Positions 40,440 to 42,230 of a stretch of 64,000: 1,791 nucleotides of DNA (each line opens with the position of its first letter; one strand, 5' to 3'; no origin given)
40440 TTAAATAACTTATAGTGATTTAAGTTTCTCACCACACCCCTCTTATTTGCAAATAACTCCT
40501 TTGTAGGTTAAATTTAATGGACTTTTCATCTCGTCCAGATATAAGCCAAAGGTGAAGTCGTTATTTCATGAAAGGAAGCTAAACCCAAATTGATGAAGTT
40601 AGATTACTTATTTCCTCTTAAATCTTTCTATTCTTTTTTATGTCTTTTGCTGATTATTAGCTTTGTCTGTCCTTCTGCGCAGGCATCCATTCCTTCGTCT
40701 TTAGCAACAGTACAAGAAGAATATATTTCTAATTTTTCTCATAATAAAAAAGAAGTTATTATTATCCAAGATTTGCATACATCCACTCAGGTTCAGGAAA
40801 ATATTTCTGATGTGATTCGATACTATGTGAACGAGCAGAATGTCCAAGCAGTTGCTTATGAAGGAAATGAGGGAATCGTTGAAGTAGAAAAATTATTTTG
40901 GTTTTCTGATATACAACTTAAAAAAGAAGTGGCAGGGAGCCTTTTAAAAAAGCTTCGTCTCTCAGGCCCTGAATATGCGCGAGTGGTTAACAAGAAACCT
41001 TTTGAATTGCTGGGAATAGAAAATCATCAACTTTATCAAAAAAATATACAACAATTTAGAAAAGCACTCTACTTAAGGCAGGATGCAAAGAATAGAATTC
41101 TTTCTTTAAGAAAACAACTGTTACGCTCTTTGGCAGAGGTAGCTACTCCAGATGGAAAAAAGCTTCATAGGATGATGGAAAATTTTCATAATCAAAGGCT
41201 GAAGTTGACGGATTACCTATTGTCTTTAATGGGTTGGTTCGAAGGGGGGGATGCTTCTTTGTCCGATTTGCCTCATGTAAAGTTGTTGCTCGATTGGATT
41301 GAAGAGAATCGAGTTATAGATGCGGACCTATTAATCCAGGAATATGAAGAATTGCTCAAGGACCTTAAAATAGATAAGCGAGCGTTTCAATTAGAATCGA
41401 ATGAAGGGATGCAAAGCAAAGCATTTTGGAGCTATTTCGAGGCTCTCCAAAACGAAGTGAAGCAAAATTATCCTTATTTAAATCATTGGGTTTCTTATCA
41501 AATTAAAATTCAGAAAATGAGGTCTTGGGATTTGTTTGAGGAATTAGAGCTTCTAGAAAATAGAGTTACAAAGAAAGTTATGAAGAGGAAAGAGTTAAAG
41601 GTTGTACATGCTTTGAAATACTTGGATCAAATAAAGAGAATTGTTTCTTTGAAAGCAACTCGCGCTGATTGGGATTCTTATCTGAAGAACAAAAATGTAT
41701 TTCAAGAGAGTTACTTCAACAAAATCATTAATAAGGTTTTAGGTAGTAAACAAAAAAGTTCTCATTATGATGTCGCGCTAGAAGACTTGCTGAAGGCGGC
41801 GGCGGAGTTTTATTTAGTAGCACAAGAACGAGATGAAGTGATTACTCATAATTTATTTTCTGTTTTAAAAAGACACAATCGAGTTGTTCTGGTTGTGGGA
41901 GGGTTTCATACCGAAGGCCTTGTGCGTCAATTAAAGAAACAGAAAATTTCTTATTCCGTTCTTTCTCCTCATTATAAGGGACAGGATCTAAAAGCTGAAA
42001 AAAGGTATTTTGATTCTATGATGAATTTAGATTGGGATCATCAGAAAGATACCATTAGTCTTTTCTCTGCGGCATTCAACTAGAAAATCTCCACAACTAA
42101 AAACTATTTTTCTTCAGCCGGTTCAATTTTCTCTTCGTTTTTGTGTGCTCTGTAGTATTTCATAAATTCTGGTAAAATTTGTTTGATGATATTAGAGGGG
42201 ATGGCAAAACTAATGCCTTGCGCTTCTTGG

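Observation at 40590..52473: Two paralogous secreted Tiki/TraB/GumN/ChaN-like proteins bracket a pilin/pseudopilin block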

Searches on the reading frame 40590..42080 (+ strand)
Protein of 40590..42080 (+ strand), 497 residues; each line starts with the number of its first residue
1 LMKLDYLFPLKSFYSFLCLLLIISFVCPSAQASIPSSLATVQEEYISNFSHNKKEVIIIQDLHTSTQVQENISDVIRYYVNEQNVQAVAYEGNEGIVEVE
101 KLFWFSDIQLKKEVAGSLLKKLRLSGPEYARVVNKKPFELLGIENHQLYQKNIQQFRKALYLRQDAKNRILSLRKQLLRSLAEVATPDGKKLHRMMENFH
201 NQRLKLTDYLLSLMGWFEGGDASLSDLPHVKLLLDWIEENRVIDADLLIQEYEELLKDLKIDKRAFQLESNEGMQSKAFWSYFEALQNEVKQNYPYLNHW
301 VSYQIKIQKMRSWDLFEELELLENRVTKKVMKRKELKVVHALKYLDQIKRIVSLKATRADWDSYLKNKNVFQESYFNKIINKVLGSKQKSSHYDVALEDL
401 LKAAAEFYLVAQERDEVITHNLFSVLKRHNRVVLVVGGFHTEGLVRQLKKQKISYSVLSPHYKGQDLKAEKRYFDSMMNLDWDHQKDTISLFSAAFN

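Call 5: search_protein_families(library=pfam, max_evalue=1, proteins=[window:40590-42080:+])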
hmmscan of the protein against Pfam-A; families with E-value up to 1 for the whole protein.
window:40590-42080:+ (497 aa): 5 families
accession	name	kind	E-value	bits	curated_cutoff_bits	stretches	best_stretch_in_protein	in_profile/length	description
PF01609.27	DDE_Tnp_1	-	0.0082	16.4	23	0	425-475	75-138/200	Transposase DDE domain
PF04048.20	Sec8_N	-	0.013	15.8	26.8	1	144-201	62-118/142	Exocyst complex component Sec8 N-terminal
PF21179.3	BldD-like_C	-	0.064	13.5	27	1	162-185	30-53/70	DNA-binding protein BldD-like, C-terminal domain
PF00850.24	Hist_deacetyl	-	0.085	12.6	27.9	1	314-373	13-75/298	Histone deacetylase domain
PF08290.16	Hep_core_N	-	0.3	11.5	25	1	19-33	6-20/27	Hepatitis core protein, putative zinc finger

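Call 9: find_homologous_proteins(query=window:40590-42080:+)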
Query window:40590-42080:+ (497 aa): 1 proteins with E <= 0.001 among 8000 candidates.
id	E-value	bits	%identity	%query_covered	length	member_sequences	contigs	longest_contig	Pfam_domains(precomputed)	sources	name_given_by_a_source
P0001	0.0e+0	1090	100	100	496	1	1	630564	-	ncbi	-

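Call 10: search_protein_families(library=ncbifam, max_evalue=1, proteins=[window:40590-42080:+])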
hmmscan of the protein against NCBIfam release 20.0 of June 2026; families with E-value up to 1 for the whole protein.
window:40590-42080:+ (497 aa): 2 families
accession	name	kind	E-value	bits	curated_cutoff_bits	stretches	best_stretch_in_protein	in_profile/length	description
TIGR00261.1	traB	subfamily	1.9e-06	27.1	178.35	1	410-452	176-218/380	TraB family protein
NF007031.0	PRK09496.1-2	equivalog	0.18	10.8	289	1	325-451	129-255/458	Trk system potassium transporter TrkA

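Call 15: search_solved_structures(query=A1, max_evalue=10, show_alignments=2)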
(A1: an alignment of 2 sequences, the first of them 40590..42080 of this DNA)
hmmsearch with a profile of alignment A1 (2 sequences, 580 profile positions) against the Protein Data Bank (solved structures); distinct sequences matched with E-value up to 10: 5.
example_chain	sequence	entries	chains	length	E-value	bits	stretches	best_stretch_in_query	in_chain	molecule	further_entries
6emp_A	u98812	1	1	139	0.028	16.3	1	345-428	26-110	PC4 and SFRS1-interacting protein,Pogo transposable element with ZNF domain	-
6emo_A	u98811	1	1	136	0.041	15.7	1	345-432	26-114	PC4 and SFRS1-interacting protein,LEDGF/p75 IBD-JPO2 M1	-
6emq_A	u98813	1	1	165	0.044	15.6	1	345-433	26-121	PC4 and SFRS1-interacting protein,Histone-lysine N-methyltransferase 2A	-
2xze_A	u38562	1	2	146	0.091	14.6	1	179-236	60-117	STAM-BINDING PROTEIN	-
9le4_A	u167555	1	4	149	0.095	14.5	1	179-236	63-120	STAM-binding protein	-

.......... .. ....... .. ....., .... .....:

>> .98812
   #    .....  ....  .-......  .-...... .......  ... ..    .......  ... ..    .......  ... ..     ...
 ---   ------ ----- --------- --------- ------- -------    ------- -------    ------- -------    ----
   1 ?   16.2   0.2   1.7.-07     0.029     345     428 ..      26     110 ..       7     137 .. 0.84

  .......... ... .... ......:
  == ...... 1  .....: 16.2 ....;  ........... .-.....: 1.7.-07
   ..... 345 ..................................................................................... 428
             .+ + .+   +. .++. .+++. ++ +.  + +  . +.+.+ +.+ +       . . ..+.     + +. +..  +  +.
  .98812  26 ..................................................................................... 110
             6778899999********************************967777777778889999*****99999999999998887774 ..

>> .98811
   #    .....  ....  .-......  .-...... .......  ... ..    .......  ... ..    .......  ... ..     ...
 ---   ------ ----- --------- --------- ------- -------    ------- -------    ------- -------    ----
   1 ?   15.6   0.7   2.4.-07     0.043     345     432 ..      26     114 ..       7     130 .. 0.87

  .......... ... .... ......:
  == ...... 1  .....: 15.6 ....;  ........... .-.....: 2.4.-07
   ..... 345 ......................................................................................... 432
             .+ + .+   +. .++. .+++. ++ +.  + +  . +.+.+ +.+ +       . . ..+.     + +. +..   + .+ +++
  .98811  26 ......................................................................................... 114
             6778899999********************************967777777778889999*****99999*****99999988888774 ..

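Call 16: find_encoding_contigs(protein=P0001, flank=1000, max_places=3)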
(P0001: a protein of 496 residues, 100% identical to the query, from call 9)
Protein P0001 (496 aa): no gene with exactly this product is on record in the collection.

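Call 24: predict_structure(protein=window:40590-42080:+)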
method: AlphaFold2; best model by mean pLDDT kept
length: 497 residues; sequences in the alignment: 1
mean_pLDDT: 36.3   pTM: 0.21
mean pLDDT of the five models: 36.3, 33.1, 31.4, 31.2, 30.3
residues with pLDDT >= 90: 0; 70-90: 0; 50-70: 0; < 50: 497
segments of 3 or more residues with pLDDT < 50: 1-497
pLDDT, mean of each block of 10 residues (from residue 1): 30 39 36 29 31 32 36 39 32 30 30 37 34 34 33 33 33 36 40 39 36 37 38 36 37 39 35 40 44 38 40 38 39 35 35 34 40 38 38 36 38 37 40 37 46 42 37 37 35 28
secondary structure, 60 per line:
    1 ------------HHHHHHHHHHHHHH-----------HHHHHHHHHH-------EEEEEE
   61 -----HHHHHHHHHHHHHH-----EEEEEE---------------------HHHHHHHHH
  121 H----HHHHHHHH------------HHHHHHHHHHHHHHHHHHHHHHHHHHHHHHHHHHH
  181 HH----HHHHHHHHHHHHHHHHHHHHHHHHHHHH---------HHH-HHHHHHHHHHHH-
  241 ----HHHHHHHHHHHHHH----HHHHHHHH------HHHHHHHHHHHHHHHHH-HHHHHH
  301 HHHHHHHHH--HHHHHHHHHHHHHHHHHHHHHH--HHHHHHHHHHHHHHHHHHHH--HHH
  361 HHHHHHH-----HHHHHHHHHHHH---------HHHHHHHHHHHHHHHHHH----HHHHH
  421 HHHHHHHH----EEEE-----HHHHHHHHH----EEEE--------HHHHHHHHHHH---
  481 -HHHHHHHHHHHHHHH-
elements in order: H13-26 H38-47 E55-60 H66-79 E85-90 H112-121 H126-133 H146-182 H187-214 H228-239 H245-258 H263-270 H277-293 H295-309 H312-333 H336-355 H358-367 H373-384 H394-411 H416-428 E433-436 H442-450 E455-458 H467-477 H482-496

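Call 29: search_protein_representatives(alignment_id=A1)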
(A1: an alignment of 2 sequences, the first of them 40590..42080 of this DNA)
Query: 2 sequences, 580 profile positions. Proteins with E-value up to 0.001 (for the whole library): 7744; up to 1e-10: 6170; up to 1e-30: 779. The best 150 are listed.
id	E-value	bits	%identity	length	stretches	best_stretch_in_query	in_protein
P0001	6.2e-280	946.3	-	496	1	2-535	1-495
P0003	4.5e-249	844.4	-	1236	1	16-580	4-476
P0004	1.6e-84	301.0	-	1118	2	18-271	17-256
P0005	9.0e-83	295.3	-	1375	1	53-517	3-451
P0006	3.1e-81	290.2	-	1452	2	11-244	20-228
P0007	2.5e-74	267.5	-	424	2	41-263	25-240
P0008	4.7e-65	236.8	-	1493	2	59-259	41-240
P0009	8.8e-63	229.3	-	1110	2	87-251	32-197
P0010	4.0e-55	204.0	-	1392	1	58-521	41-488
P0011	1.5e-45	172.4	-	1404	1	46-506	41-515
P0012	4.4e-45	170.9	-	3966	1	86-506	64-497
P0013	7.6e-45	170.1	-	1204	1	85-508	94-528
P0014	9.1e-44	166.5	-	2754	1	87-504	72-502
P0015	9.2e-44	166.5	-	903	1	59-517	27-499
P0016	9.6e-44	166.4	-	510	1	86-519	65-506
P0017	1.3e-43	166.0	-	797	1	88-502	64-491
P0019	1.9e-43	165.5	-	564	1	82-520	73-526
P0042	1.9e-41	158.9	-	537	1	84-503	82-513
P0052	4.8e-41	157.5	-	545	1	82-520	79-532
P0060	1.5e-40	155.9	-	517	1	58-517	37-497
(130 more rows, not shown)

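Call 34: find_homologous_proteins(query=A2, max_evalue=0.00001)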
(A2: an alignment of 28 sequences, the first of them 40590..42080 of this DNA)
Query A2 (28 sequences) (497 aa, profile of the alignment): 1 proteins with E <= 0.00001 among 8000 candidates.
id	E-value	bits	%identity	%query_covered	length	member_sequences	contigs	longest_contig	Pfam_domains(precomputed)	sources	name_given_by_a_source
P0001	2.1e-130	454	100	100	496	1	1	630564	-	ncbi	-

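Call 36: search_protein_families(library=pfam, alignment_id=A2, max_evalue=0.1)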
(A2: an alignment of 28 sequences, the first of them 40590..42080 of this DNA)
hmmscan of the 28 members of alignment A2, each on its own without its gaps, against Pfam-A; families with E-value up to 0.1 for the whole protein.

A. member 1, window:40590-42080:+ (497 aa): 4 families
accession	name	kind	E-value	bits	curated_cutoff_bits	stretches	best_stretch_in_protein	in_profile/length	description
PF01609.27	DDE_Tnp_1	-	0.0082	16.4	23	0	425-475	75-138/200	Transposase DDE domain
PF04048.20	Sec8_N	-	0.013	15.8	26.8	1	144-201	62-118/142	Exocyst complex component Sec8 N-terminal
PF21179.3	BldD-like_C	-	0.064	13.5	27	0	162-185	30-53/70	DNA-binding protein BldD-like, C-terminal domain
PF00850.24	Hist_deacetyl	-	0.085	12.6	27.9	0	314-373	13-75/298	Histone deacetylase domain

B. families by the number of members that match (of 28 scanned): 30 families (the first 25 are shown)
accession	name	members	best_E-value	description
PF23202.1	PAH_ZNF598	9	1.6e-07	ZNF598 PAH domain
PF08349.16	DUF1722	8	0.00013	Protein of unknown function (DUF1722)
PF04187.18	Cofac_haem_bdg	4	5e-05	Haem-binding uptake, Tiki superfamily, ChaN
PF25826.1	DUF7952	2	0.0047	Domain of unknown function (DUF7952)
PF01963.22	TraB_PrgY_gumN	2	0.045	TraB/PrgY/gumN family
PF11459.13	AbiEi_3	1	0.00029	Transcriptional regulator, AbiEi antitoxin, Type IV TA system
PF18150.6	DUF5600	1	0.0007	Domain of unknown function (DUF5600)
PF05879.18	RHD3_GTPase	1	0.00086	Root hair defective 3 GTP-binding protein (RHD3) GTPase domain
PF06877.16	RraB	1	0.00091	Regulator of ribonuclease activity B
PF12606.13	RELT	1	0.0015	Tumour necrosis factor receptor superfamily member 19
PF01609.27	DDE_Tnp_1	1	0.0082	Transposase DDE domain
PF09693.15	Phage_XkdX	1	0.011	Phage uncharacterised protein (Phage_XkdX)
PF04048.20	Sec8_N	1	0.013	Exocyst complex component Sec8 N-terminal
PF06154.16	CbeA_antitoxin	1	0.013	CbeA_antitoxin, type IV, cytoskeleton bundling-enhancing factor A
PF14377.11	UBM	1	0.014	Ubiquitin binding region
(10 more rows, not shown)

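Call 39: search_protein_families(library=pfam, max_evalue=0.001, proteins=[P0004, P0005, P0006, P0008, P0010, P0011, P0013])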
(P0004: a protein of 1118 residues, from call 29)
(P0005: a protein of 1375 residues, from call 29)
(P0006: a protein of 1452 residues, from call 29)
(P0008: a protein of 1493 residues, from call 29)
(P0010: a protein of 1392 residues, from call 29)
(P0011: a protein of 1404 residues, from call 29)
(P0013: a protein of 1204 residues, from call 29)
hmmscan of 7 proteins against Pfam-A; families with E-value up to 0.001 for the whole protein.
P0004 (1118 aa): 0 families

P0005 (1375 aa): 0 families

P0006 (1452 aa): 0 families

P0008 (1493 aa): 0 families

P0010 (1392 aa): 1 family
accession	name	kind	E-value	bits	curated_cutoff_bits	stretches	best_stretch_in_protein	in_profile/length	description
PF02518.31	HATPase_c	-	1.9e-11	44.8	26.4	1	1048-1159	7-109/111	Histidine kinase-, DNA gyrase B-, and HSP90-like ATPase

P0011 (1404 aa): 2 families
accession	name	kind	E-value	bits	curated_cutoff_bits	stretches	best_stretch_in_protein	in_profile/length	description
PF23202.1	PAH_ZNF598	-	3.3e-06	27.7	25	0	283-335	5-59/83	ZNF598 PAH domain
PF13522.11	GATase_6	-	0.00033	21.1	27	1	1146-1212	15-81/130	Glutamine amidotransferase domain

P0013 (1204 aa): 1 family
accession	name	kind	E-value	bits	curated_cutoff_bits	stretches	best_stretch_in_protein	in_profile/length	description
PF23202.1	PAH_ZNF598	-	1.3e-05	25.8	25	0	293-338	4-51/83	ZNF598 PAH domain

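Call 42: find_related_loci(query=A3, collection=genome_contigs, flank=10000)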
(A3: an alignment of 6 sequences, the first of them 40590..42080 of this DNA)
Query A3 (497 aa) in genome_contigs; peptide patterns used: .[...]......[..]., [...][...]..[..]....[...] (x = any residue, [..] = any of these).
50 stretches matched a pattern; 13 encode a relative of the query (tblastn E <= 1e-3); 13 distinct loci.
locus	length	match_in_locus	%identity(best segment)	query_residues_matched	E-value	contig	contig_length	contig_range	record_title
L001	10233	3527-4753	37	34-494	2e-86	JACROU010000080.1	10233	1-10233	MAG: Candidatus Omnitrophota bacterium isolate NC_groundwater_1969_Pr3_S-0.2um_47_3 scaffold_592525, whole genome shotgu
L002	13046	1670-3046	28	33-475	3e-35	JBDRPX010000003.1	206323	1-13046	MAG: Candidatus Omnitrophota bacterium isolate MEGAHIT-group-2.14 k141_186628, whole genome shotgun sequence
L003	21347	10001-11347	25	33-461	3e-33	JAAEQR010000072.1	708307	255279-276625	MAG: PVC group bacterium isolate Gpa_23 GpaG_CONTIG951873, whole genome shotgun sequence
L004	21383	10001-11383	23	29-474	4e-27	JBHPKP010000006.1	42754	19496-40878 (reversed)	Bacterium isolate SAG AM-320-J04 AM-320-J04_NODE_6, whole genome shotgun sequence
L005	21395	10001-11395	25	6-460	8e-27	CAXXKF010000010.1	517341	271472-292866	MAG: Candidatus Auribacterota bacterium isolate 3f4a19dc-99c9-43a0-a9f8-0f63e283074a genome assembly, contig: contig_10,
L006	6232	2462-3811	25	20-460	2e-24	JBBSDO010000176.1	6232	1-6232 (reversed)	MAG: Elusimicrobiota bacterium isolate LS1_sbin.10 LS1_sbin.10_K_449864_L_6232_cov_7.0000, whole genome shotgun sequence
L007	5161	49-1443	23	34-477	4e-24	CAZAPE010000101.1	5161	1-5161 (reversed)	MAG TPA_asm: uncultured Planctomycetia bacterium isolate SRP256446_co1_212 genome assembly, contig: NODE_11715_length_51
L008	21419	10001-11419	24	16-460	2e-22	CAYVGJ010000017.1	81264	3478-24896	MAG TPA_asm: uncultured bacterium isolate binchicken_co20_225 genome assembly, contig: NODE_790_length_81264_cov_36.7934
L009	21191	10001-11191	21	28-461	2e-14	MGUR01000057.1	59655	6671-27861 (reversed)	MAG: Elusimicrobia bacterium RIFCSPLOWO2_01_FULL_59_12 rifcsplowo2_01_scaffold_6807, whole genome shotgun sequence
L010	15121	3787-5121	22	30-464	8e-13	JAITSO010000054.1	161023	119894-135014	MAG: Elusimicrobiota bacterium isolate Roe453_bin9 k119_49558, whole genome shotgun sequence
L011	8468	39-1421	24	29-473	4e-20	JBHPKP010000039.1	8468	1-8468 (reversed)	Bacterium isolate SAG AM-320-J04 AM-320-J04_NODE_39, whole genome shotgun sequence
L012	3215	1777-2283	26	28-164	9e-10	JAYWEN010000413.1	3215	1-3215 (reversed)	MAG: Elusimicrobiota bacterium isolate GL98_DN_concoct_111 GL98_DN_concoct_111_412, whole genome shotgun sequence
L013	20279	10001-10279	31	35-112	5e-5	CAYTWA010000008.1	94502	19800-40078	MAG TPA_asm: uncultured Elusimicrobia sp. isolate SRP150892_co2_137 genome assembly, contig: NODE_195_length_94502_cov_1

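Call 43: predict_structure(alignment_id=A2)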
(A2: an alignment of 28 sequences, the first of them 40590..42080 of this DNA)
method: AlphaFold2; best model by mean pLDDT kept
length: 497 residues; sequences in the alignment: 28
mean_pLDDT: 82.5   pTM: 0.78
mean pLDDT of the five models: 82.5, 81.6, 81.2, 80.4, 80.3
residues with pLDDT >= 90: 283; 70-90: 118; 50-70: 42; < 50: 54
segments of 3 or more residues with pLDDT < 50: 1-30, 268-276, 484-497
pLDDT, mean of each block of 10 residues (from residue 1): 23 32 36 78 83 89 86 96 96 92 84 91 92 95 95 94 95 96 97 94 91 84 85 87 84 83 57 48 66 83 77 87 94 96 96 94 96 96 78 83 97 96 96 96 95 94 72 76 45 37
secondary structure, 60 per line:
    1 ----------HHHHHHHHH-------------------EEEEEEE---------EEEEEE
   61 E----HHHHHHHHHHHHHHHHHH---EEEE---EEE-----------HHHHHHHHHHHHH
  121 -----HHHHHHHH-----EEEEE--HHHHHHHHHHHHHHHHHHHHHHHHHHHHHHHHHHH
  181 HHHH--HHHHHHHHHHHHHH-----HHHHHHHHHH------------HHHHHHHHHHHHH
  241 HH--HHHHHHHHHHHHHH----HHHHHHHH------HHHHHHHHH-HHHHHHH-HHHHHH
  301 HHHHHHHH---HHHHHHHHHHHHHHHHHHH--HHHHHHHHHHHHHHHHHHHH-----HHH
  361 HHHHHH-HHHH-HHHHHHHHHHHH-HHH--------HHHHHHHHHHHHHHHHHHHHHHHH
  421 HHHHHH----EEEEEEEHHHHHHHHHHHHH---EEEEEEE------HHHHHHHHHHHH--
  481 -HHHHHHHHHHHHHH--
elements in order: H11-19 E39-45 E55-61 H66-83 E87-90 E94-96 H108-120 H126-133 E139-143 H146-184 H187-200 H206-215 H228-242 H245-258 H263-270 H277-285 H287-293 H295-308 H312-330 H333-352 H358-366 H368-371 H373-384 H397-426 E431-437 H438-450 E454-460 H467-478 H482-495

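Call 48: find_encoding_contigs(protein=P0006, flank=10000, max_places=4)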
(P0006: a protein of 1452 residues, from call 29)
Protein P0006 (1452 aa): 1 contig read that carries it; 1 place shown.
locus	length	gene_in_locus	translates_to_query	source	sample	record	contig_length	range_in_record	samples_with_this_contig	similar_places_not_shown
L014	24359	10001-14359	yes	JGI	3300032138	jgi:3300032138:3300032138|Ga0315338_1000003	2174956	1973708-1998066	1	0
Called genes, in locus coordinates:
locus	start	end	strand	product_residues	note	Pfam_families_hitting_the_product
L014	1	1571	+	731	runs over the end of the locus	PF03190:Thioredox_DsbH, PF13098:Thioredoxin_2 (weak), PF13899:Thioredoxin_7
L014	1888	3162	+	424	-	-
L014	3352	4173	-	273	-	PF00089:Trypsin, PF13365:Trypsin_2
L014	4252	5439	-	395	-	PF23981:DUF7305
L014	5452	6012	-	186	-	-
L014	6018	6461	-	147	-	-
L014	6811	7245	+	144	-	-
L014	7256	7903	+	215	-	-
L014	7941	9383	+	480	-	-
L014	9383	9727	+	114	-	-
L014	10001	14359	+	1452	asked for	-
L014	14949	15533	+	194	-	PF13548:DUF4126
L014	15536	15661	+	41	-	-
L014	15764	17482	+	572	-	PF05496:RuvB_N (faint), PF13177:DNA_pol3_delta2, PF13401:AAA_22 (faint), PF00004:AAA, PF07728:AAA_5 (faint), PF22608:DNAX_ATPase_lid, PF12169:DNA_pol3_gamma3, PF20964:DnaX_C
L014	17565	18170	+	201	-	PF21176:RecR_HhH, PF02132:RecR_ZnF (weak), PF01751:Toprim, PF13662:Toprim_4, PF21175:RecR_C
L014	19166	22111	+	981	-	PF03797:Autotransporter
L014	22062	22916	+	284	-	-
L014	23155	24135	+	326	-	PF05222:AlaDh_PNT_N, PF01262:AlaDh_PNT_C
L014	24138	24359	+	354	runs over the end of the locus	PF08443:RimK (faint), PF14398:ATPgrasp_YheCD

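Call 50: find_encoding_contigs(protein=P0004, flank=10000, max_places=3)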
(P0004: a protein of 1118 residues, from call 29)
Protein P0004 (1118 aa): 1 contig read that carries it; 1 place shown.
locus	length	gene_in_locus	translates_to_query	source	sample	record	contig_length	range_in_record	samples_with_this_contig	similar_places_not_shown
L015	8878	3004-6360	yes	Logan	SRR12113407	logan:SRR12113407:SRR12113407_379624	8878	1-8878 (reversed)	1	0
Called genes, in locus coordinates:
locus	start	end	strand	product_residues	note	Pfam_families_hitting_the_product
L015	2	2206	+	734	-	?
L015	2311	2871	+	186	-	PF10543:ORF6N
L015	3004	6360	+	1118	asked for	-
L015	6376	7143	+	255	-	PF03372:Exo_endo_phos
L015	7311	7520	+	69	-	PF04014:MazE_antitoxin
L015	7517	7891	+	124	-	PF01850:PIN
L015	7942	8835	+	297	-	PF00795:CN_hydrolase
